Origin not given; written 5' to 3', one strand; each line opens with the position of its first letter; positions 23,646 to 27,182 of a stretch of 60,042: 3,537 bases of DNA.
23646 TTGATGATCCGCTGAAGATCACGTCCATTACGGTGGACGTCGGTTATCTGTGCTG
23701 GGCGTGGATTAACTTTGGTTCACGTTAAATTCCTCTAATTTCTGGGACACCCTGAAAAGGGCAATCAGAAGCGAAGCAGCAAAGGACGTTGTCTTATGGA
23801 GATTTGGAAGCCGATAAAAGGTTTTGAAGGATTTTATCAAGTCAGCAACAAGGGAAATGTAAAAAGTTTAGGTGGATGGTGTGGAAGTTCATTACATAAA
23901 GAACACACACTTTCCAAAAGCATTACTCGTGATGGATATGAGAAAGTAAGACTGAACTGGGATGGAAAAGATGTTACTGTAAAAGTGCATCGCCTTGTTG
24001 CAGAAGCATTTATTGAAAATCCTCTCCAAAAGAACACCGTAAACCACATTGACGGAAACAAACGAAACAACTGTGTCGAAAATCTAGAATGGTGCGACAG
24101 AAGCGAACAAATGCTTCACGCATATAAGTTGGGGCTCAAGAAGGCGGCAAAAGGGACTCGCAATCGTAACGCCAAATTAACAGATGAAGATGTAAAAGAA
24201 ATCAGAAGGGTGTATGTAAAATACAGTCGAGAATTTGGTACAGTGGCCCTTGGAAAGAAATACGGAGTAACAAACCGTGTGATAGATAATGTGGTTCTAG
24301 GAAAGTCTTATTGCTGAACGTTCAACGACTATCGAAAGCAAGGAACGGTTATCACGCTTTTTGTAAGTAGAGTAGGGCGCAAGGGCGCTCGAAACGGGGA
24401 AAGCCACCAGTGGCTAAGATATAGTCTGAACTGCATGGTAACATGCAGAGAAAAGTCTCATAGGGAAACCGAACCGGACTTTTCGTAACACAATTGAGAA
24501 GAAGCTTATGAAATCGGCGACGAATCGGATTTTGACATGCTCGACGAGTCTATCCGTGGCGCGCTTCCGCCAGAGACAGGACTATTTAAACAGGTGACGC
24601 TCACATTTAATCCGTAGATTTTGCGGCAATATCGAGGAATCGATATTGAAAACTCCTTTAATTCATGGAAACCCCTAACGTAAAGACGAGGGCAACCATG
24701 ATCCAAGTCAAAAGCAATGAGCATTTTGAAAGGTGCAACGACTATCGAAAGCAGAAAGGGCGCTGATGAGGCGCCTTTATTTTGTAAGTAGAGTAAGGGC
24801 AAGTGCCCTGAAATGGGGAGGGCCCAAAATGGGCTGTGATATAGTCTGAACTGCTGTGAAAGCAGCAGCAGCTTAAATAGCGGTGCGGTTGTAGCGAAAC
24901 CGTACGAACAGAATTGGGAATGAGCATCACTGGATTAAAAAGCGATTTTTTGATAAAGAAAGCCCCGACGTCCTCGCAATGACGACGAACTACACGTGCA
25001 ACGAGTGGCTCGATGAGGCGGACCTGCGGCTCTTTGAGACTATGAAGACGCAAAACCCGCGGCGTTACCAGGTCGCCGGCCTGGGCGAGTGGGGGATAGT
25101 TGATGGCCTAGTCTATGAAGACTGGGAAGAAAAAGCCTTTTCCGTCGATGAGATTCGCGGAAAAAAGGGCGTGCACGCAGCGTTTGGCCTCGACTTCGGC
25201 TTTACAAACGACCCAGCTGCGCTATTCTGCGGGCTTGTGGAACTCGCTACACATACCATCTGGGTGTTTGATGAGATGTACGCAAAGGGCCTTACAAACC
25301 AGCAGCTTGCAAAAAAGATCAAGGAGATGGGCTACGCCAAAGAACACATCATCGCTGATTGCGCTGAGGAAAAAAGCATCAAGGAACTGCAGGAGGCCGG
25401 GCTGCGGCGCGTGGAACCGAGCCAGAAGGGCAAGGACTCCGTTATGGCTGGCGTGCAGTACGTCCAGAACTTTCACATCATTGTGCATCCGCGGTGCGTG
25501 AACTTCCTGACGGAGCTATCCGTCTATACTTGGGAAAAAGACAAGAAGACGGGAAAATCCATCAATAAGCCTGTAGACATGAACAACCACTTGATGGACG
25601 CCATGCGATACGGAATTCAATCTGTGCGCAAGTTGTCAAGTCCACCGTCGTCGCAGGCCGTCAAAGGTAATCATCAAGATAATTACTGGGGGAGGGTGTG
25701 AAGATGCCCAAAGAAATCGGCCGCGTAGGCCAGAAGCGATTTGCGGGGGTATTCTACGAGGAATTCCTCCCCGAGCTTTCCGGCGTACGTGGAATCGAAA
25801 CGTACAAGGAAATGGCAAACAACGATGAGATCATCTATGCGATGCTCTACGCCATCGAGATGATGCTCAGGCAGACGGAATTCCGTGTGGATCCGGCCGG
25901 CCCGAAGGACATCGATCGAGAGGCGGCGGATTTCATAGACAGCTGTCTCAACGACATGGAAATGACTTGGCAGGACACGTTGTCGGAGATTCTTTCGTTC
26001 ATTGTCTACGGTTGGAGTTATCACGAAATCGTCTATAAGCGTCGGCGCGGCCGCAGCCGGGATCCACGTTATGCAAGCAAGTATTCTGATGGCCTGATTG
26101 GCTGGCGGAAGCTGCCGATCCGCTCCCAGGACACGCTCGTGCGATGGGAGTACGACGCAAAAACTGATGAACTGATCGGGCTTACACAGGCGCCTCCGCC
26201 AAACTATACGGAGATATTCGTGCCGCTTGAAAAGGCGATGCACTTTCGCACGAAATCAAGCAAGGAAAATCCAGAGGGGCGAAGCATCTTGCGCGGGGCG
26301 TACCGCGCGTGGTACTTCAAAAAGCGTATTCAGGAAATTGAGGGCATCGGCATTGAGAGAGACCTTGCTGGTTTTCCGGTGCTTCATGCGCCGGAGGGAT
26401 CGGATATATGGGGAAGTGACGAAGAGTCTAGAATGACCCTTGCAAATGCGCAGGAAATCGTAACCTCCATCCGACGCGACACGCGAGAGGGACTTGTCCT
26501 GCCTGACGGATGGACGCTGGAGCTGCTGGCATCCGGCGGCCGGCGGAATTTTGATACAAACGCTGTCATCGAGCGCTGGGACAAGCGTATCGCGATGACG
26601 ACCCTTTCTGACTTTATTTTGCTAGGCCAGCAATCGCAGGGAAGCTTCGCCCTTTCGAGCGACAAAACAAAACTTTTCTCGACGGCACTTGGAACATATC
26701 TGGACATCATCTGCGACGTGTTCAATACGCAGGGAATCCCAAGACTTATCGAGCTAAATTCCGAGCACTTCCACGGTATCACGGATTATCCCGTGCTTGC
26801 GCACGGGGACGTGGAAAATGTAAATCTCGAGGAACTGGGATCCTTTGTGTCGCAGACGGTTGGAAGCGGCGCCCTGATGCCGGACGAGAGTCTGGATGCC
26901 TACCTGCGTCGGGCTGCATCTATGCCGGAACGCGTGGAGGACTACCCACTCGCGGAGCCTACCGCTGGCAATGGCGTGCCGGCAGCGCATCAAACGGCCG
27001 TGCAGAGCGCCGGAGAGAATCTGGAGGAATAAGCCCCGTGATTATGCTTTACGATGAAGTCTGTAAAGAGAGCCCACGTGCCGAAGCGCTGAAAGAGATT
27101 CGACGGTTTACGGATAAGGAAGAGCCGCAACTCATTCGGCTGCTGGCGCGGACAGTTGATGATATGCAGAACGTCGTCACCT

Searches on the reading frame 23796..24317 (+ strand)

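Call 104: search_protein_families(library=pfam, proteins=[window:23796-24317:+], max_evalue=0.001)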
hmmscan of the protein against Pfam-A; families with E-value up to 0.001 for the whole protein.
window:23796-24317:+ (173 aa): 2 families
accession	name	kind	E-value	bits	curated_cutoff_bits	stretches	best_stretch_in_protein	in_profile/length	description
PF07463.16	NUMOD4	-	1.9e-14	54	23.4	1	2-53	1-48/49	NUMOD4 motif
PF13392.12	HNH_3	-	3.4e-08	33.4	24.8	1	63-106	2-45/46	HNH endonuclease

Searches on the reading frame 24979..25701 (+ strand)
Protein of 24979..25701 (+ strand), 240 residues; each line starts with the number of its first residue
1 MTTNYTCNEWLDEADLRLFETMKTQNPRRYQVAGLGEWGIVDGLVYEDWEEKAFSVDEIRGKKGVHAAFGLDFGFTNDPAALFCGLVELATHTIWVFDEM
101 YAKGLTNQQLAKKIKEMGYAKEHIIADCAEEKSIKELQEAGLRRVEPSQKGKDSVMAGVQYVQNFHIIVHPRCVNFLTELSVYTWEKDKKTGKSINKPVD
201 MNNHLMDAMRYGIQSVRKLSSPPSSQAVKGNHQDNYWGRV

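Call 104: search_protein_families(library=pfam, proteins=[window:24979-25701:+], max_evalue=0.001)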
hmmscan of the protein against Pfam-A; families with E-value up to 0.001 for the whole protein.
window:24979-25701:+ (240 aa): 2 families
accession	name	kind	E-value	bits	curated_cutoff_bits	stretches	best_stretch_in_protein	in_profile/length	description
PF17288.8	Terminase_3C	-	4.5e-32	112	26.7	1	72-214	1-154/155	Terminase RNAseH like domain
PF17289.8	Terminase_6C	-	0.00068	20.1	22.6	0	70-214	2-153/155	Terminase RNaseH-like domain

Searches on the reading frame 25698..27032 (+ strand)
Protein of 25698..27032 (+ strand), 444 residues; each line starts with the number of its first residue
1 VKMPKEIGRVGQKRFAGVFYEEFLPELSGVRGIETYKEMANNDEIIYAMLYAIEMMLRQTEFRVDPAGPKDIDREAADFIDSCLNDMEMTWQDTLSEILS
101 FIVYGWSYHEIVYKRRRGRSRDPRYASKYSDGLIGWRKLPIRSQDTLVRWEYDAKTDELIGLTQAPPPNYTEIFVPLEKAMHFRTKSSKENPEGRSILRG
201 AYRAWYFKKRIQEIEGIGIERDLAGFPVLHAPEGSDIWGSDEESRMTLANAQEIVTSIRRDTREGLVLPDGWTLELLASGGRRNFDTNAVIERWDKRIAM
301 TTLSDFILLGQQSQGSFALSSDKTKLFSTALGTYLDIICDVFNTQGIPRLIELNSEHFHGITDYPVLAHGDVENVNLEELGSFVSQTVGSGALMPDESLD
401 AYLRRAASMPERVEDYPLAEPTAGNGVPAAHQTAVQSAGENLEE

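Call 104: search_protein_families(library=pfam, proteins=[window:25698-27032:+], max_evalue=0.001)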
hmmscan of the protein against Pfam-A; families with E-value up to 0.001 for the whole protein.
window:25698-27032:+ (444 aa): 2 families
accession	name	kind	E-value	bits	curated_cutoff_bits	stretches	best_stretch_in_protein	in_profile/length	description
PF06074.18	Portal_Mu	-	4.3e-37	128.7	23.9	1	34-397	2-328/336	Portal protein of Mu bacteriophage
PF21919.2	P23-45_portal_barrel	-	5.2e-07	29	27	1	174-275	192-286/448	Phage P23-45 portal protein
